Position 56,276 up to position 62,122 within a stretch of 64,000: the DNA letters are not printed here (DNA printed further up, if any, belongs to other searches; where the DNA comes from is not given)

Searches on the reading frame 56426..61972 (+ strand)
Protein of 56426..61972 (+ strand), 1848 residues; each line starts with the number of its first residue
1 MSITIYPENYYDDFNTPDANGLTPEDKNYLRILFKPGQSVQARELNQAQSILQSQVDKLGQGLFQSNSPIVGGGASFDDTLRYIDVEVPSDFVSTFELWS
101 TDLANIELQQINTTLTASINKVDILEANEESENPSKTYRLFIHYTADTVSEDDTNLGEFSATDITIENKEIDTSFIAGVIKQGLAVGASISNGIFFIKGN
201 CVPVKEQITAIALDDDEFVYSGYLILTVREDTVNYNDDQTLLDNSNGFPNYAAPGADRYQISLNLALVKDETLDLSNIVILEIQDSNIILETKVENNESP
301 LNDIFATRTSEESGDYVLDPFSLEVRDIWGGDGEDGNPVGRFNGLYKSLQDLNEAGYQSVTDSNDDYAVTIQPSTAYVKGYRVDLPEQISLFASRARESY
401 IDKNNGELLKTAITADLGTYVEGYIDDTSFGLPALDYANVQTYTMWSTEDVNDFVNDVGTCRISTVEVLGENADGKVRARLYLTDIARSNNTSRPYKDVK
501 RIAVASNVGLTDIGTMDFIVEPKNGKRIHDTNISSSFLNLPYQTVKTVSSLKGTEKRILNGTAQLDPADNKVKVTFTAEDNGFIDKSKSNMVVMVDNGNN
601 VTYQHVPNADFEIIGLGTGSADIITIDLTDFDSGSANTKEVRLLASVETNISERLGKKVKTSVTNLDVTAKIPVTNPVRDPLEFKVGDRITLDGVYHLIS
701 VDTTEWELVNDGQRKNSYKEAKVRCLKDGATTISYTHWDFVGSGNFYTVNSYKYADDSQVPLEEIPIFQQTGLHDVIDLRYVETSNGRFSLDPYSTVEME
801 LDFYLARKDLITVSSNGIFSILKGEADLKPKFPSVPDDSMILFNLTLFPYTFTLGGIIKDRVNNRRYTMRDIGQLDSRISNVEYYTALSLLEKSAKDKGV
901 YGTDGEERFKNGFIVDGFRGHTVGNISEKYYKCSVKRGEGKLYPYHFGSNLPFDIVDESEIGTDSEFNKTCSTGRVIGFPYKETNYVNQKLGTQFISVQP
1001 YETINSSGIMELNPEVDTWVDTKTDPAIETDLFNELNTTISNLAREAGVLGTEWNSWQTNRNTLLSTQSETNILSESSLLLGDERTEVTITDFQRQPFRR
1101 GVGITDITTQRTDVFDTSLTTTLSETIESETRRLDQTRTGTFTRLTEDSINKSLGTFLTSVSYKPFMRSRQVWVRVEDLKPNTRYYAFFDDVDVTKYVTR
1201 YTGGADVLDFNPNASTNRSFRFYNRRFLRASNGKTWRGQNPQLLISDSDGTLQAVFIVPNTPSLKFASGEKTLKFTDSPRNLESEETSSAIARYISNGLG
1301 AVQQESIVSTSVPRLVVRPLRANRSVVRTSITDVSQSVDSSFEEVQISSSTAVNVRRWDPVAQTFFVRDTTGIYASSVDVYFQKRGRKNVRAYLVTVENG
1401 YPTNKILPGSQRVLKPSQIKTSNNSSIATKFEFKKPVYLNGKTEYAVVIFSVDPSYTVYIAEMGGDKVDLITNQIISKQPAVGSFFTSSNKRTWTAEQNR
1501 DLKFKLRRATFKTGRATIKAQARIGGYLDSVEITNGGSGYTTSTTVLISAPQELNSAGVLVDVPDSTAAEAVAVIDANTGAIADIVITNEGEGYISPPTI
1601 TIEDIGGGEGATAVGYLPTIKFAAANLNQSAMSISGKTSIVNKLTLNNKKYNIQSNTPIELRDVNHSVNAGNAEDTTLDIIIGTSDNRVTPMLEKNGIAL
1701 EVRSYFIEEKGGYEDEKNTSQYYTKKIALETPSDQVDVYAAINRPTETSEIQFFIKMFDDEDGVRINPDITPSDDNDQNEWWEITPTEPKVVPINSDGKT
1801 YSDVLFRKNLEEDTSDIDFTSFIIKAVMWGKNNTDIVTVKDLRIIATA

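Call 100: search_protein_families(library=pfam, proteins=[window:56426-61972:+], max_evalue=0.001)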
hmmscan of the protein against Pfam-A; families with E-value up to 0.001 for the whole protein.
window:56426-61972:+ (1848 aa): 1 family
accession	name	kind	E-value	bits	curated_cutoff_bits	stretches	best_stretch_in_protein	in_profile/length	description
PF16075.10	DUF4815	-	3e-43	148.4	30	3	794-1024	367-568/570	Domain of unknown function (DUF4815)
